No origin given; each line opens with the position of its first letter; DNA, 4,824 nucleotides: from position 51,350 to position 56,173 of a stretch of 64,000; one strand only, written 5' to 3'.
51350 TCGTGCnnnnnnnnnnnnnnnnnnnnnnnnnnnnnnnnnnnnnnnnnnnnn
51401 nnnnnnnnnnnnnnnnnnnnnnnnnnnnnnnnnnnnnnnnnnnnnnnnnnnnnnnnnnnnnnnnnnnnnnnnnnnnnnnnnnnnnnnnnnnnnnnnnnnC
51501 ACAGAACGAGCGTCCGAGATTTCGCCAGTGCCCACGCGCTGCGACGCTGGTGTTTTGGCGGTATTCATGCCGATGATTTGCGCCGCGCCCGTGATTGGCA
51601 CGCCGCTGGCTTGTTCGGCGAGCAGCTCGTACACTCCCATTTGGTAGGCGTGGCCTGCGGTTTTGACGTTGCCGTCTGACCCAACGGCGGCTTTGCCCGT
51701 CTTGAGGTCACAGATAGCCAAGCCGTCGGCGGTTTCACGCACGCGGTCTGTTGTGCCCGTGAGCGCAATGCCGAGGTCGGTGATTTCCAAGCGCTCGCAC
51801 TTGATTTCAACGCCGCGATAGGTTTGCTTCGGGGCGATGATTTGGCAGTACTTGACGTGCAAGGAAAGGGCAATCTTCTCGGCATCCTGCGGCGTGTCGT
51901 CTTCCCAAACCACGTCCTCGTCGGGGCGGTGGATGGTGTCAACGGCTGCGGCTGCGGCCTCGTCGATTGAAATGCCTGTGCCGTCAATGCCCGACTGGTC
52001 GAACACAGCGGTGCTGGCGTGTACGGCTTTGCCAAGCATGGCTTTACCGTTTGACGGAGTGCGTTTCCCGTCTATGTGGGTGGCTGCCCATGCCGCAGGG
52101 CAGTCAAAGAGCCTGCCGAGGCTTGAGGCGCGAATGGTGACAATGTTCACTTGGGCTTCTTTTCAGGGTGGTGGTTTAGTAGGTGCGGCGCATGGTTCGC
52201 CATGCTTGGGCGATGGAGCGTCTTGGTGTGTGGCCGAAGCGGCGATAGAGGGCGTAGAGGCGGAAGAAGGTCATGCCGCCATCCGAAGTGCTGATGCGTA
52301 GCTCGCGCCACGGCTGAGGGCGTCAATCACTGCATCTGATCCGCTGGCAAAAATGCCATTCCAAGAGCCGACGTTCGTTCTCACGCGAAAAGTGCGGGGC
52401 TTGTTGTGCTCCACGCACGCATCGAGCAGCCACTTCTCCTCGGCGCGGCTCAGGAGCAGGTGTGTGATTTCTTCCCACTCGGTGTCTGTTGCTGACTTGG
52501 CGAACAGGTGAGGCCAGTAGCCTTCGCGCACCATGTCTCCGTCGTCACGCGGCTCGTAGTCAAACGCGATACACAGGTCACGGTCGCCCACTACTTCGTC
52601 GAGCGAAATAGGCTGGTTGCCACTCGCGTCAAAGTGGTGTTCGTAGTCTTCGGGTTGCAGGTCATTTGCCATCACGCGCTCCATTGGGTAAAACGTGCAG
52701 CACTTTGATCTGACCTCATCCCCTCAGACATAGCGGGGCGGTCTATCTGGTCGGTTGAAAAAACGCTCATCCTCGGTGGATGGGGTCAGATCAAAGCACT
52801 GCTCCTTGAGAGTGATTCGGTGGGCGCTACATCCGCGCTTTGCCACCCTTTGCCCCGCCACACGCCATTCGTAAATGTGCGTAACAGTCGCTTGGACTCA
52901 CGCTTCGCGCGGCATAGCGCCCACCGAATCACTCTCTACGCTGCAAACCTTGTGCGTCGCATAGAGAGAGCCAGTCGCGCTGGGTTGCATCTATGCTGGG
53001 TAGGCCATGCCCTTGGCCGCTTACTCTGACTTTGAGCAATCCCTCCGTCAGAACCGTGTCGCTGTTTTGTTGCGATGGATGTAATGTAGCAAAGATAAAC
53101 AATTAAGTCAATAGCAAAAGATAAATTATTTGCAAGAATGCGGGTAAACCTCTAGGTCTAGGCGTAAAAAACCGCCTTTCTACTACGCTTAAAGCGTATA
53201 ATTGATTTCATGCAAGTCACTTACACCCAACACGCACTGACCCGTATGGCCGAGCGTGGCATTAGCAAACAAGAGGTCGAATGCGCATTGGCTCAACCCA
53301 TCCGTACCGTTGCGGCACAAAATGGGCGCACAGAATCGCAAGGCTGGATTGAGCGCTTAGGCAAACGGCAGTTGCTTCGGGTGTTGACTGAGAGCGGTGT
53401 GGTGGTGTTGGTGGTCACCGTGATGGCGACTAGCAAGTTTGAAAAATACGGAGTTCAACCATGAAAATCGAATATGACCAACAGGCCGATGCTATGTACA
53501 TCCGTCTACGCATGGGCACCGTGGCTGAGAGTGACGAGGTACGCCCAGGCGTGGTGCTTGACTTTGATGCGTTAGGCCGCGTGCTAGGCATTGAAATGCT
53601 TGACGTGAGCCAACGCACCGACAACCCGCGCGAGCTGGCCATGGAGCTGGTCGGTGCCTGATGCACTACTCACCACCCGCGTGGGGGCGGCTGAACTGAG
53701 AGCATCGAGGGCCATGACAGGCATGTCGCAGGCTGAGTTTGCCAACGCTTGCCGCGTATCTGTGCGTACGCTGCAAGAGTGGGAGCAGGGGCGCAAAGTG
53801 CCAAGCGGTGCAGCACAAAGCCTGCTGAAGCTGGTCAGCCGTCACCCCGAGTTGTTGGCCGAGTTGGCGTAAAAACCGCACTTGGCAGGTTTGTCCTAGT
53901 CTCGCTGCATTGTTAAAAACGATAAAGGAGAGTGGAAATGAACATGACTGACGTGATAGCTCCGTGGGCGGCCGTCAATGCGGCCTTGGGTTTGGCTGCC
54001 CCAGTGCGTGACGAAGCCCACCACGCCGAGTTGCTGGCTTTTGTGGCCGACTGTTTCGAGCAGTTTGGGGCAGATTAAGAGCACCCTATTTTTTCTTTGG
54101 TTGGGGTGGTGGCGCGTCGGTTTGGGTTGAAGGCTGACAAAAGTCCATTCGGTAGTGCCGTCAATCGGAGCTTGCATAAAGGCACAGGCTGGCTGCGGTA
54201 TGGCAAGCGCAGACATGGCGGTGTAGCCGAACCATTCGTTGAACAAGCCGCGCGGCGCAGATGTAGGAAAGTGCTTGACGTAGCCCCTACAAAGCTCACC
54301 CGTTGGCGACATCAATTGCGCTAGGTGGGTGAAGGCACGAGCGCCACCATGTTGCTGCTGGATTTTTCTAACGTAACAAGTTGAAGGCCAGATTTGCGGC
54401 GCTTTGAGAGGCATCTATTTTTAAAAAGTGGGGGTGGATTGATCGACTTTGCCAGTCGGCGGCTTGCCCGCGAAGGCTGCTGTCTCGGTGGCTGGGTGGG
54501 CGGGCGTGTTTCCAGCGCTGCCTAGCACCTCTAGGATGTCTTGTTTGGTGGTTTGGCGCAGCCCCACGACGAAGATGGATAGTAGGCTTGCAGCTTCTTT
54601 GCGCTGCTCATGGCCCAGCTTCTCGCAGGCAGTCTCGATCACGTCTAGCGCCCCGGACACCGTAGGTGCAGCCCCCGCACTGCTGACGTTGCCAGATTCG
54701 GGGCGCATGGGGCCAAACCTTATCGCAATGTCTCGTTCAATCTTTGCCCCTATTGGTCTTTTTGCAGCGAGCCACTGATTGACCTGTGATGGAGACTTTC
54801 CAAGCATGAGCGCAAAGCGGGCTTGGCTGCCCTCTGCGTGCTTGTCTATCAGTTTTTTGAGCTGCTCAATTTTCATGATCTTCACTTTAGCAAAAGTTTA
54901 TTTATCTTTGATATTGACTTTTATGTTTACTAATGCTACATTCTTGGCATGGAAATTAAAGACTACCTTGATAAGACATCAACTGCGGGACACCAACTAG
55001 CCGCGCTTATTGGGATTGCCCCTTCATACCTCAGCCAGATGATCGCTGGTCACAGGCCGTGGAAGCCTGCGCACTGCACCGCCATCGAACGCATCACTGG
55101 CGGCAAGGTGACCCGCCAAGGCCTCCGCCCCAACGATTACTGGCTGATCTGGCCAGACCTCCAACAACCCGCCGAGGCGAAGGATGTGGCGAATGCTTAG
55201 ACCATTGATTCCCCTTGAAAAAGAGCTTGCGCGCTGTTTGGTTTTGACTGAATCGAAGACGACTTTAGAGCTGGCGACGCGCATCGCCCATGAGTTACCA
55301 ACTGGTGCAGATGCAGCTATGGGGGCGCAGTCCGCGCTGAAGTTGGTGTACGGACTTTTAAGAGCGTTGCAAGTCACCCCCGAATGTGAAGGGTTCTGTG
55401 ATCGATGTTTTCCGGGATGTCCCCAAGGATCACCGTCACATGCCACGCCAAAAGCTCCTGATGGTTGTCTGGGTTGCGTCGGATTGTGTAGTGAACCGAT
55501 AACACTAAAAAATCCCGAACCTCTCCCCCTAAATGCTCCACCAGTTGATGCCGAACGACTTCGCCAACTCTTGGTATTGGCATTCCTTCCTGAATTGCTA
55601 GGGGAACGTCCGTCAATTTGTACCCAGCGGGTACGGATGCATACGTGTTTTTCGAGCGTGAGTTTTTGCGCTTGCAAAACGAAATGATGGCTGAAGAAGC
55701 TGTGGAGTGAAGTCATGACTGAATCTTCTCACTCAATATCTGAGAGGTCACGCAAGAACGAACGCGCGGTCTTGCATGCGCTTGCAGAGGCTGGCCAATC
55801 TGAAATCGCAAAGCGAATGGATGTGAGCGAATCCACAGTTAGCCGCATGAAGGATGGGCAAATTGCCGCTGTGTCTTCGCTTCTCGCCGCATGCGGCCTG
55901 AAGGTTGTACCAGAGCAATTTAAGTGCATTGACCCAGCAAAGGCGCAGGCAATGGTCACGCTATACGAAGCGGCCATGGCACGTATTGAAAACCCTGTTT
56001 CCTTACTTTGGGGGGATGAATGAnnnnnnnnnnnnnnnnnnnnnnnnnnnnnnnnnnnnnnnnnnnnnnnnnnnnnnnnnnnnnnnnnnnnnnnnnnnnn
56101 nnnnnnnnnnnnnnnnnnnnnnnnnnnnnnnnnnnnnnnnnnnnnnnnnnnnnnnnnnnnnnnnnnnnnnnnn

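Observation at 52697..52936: Two long RNA stems with apical cargo domains in the untranslated pL leader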

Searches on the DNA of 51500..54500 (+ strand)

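Call 6: search_rna_families(source=window, start=51500, end=54500, threshold=evalue, max_evalue=1)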
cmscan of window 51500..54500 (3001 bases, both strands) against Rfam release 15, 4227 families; matches with E-value up to 1: 1.
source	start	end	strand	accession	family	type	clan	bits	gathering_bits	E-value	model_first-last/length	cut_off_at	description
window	53751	53893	-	RF01877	MIAT_exon5_3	Gene; lncRNA;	-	12.3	90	0.52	1-382/382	no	Myocardial infarction associated transcript exon 5 conserved region 3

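Call 13: search_dna_similar(query=window:52600-53210:+, collection=phages, mode=distant, max_evalue=0.01)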
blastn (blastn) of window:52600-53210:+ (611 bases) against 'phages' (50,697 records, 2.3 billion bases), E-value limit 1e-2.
No match.

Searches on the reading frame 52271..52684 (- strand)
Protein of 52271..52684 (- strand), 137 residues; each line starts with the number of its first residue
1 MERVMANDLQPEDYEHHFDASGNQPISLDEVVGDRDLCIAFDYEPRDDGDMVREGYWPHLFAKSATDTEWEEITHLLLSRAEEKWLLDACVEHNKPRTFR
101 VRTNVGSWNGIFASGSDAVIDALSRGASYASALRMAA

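Call 14: search_protein_families(library=pfam, proteins=[window:52271-52684:-], max_evalue=0.01)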
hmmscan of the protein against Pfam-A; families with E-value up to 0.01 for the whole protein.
window:52271-52684:- (137 aa): 0 families

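Call 15: search_protein_families(library=phrogs, proteins=[window:52271-52684:-], max_evalue=0.01)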
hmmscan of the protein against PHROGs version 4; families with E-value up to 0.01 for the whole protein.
window:52271-52684:- (137 aa): 0 families

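Call 18: find_related_loci(query=window:52271-52684:-, collection=genome_contigs, flank=3000)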
Query window:52271-52684:- (137 aa) in genome_contigs; peptide patterns used: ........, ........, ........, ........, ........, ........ (x = any residue, [..] = any of these).
335 stretches matched a pattern, but none encodes a relative of the query by tblastn (E <= 1e-3).

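Call 19: find_homologous_proteins(query=window:52271-52684:-)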
Query window:52271-52684:- (137 aa): 2 proteins with E <= 0.001 among 9 candidates.
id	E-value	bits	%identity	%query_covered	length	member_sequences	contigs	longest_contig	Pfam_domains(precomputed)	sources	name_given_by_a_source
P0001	5.1e-86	304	100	97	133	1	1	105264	-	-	-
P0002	3.2e-67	243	80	97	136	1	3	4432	-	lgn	-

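Call 21: find_encoding_contigs(protein=P0002, flank=5000, max_places=6)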
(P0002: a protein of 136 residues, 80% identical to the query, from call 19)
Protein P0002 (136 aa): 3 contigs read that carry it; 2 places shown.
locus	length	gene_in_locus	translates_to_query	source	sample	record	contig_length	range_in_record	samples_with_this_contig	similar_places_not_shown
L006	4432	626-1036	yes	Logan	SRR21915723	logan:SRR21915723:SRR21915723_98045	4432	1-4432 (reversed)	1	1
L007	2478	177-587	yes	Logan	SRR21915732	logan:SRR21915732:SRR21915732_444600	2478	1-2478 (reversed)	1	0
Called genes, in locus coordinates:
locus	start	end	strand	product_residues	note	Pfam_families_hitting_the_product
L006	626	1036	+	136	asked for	-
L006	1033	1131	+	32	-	-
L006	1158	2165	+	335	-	-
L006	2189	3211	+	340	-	PF03837:RecT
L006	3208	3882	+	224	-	PF09588:YqaJ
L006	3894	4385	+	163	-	-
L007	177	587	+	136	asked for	-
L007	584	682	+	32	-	-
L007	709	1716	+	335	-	-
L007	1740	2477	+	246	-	?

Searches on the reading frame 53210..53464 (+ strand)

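Call 14: search_protein_families(library=pfam, proteins=[window:53210-53464:+], max_evalue=0.01)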
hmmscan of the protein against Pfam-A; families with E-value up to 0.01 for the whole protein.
window:53210-53464:+ (84 aa): 1 family
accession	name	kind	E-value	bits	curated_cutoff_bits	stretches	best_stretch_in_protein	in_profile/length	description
PF14076.12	DUF4258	-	1.1e-06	29.3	25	1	5-65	1-52/71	Domain of unknown function (DUF4258)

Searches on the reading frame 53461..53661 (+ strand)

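Call 14: search_protein_families(library=pfam, proteins=[window:53461-53661:+], max_evalue=0.01)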
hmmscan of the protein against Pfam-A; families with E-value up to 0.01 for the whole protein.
window:53461-53661:+ (66 aa): 1 family
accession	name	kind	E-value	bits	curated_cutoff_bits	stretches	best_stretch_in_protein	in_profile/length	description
PF10049.14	DUF2283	-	1.5e-18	67.2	23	1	2-50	1-49/49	Protein of unknown function (DUF2283)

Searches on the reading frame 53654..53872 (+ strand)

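Call 14: search_protein_families(library=pfam, proteins=[window:53654-53872:+], max_evalue=0.01)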
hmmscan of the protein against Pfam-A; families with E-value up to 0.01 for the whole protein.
window:53654-53872:+ (72 aa): 5 families
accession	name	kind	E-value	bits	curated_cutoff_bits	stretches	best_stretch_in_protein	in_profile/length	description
PF13560.12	HTH_31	-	3.5e-09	37.3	27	1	12-71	3-64/64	Helix-turn-helix domain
PF15731.11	MqsA_antitoxin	-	5.8e-07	30.1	30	1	9-71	68-130/131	Antitoxin component of bacterial toxin-antitoxin system, MqsA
PF01381.28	HTH_3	-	7.9e-07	29.5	23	1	15-52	1-38/55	Helix-turn-helix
PF13518.12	HTH_28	-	0.003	18.1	25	1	19-45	8-34/52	Helix-turn-helix domain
PF13413.12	HTH_25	-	0.0069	16.6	24.6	1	15-47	2-34/62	Helix-turn-helix domain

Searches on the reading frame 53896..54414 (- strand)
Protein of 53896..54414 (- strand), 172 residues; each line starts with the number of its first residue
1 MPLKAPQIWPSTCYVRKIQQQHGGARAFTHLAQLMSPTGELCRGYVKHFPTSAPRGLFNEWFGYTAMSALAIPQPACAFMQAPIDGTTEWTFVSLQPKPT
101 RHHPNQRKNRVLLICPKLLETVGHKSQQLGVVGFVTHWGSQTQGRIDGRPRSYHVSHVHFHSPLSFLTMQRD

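Call 14: search_protein_families(library=pfam, proteins=[window:53896-54414:-], max_evalue=0.01)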
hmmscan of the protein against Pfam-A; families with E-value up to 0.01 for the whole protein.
window:53896-54414:- (172 aa): 0 families

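Call 15: search_protein_families(library=phrogs, proteins=[window:53896-54414:-], max_evalue=0.01)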
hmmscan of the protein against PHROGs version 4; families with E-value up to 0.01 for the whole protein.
window:53896-54414:- (172 aa): 2 families
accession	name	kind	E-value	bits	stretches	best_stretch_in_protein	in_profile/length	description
phrog_11186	-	unknown function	2e-07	31.8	1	7-80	6-80/302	-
phrog_3162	-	unknown function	0.0026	18.3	1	45-85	30-71/247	-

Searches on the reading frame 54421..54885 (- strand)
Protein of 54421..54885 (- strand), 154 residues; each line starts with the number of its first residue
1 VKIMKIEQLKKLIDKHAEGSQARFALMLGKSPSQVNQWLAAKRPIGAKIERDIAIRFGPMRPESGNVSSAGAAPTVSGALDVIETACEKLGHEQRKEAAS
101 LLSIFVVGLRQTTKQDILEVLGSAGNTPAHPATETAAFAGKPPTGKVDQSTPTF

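Call 14: search_protein_families(library=pfam, proteins=[window:54421-54885:-], max_evalue=0.01)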
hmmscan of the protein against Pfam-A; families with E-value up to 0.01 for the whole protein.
window:54421-54885:- (154 aa): 2 families
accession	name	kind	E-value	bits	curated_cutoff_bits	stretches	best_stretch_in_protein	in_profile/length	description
PF15943.11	YdaS_toxin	-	4.6e-05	23.6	30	1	11-53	3-43/65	Bacterial toxin YdaS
PF01381.28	HTH_3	-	0.0016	18.8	23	1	17-46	8-37/55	Helix-turn-helix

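Call 15: search_protein_families(library=phrogs, proteins=[window:54421-54885:-], max_evalue=0.01)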
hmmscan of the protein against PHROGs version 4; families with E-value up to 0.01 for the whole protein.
window:54421-54885:- (154 aa): 4 families
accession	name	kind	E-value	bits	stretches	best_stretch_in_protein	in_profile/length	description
phrog_35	-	transcription regulation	1.5e-06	29.4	1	1-48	70-119/181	transcriptional repressor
phrog_10103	-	unknown function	0.00018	22.7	1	11-42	14-45/62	-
phrog_5736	-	transcription regulation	0.00037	21.6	1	4-58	6-59/133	transcriptional regulator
phrog_3626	-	unknown function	0.0057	17.8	1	20-55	27-62/82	-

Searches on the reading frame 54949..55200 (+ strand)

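Call 15: search_protein_families(library=phrogs, proteins=[window:54949-55200:+], max_evalue=0.01)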
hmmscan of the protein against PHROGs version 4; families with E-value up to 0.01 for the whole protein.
window:54949-55200:+ (83 aa): 6 families
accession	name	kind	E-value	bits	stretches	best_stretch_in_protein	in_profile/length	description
phrog_35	-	transcription regulation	4.2e-15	57.3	1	1-76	76-150/181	transcriptional repressor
phrog_10248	-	unknown function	5e-07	31.6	1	3-65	6-68/103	-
phrog_25161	-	unknown function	0.0023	19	1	1-79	2-79/163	-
phrog_296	-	integration and excision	0.0023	17.7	1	2-40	231-269/626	DNA transposition protein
phrog_1468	-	transcription regulation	0.0062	17.1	1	15-37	24-46/67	transcriptional repressor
phrog_2328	-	transcription regulation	0.0069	17.2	1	14-51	31-68/128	transcriptional repressor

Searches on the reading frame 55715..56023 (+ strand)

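Call 15: search_protein_families(library=phrogs, proteins=[window:55715-56023:+], max_evalue=0.01)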
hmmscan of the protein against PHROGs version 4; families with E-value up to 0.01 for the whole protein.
window:55715-56023:+ (102 aa): 13 families
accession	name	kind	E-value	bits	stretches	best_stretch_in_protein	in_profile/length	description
phrog_725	-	transcription regulation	5.5e-23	81.8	1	5-99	5-100/101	CII-like regulator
phrog_191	-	transcription regulation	9.1e-09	36.5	1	8-65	8-70/106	CII-like transcriptional activator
phrog_3638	-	transcription regulation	5.7e-05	24.2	1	12-58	12-58/73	CII-like transcriptional activator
phrog_6223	-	transcription regulation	0.00015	22.8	1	28-56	20-48/73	transcriptional repressor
phrog_3642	-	DNA, RNA and nucleotide metabolism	0.0011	19.9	1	25-63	21-63/79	HTH DNA binding protein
phrog_1373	-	transcription regulation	0.0015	19.5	1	28-64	79-119/166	transcriptional regulator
phrog_1033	-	DNA, RNA and nucleotide metabolism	0.0021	18.9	1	11-86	133-199/334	ParB-like partition protein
phrog_6831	-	transcription regulation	0.0031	18.5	1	21-53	12-46/68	transcriptional regulator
phrog_5536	-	unknown function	0.0044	17.8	1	20-45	17-41/172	-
phrog_4779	-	transcription regulation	0.0048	18.4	1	18-65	6-61/98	transcriptional regulator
phrog_3949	-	transcription regulation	0.0061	17.6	1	20-58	21-59/161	transcriptional repressor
phrog_35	-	transcription regulation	0.0065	17.6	1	19-68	78-132/181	transcriptional repressor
phrog_3282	-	transcription regulation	0.008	17.1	0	13-44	50-81/158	sigma factor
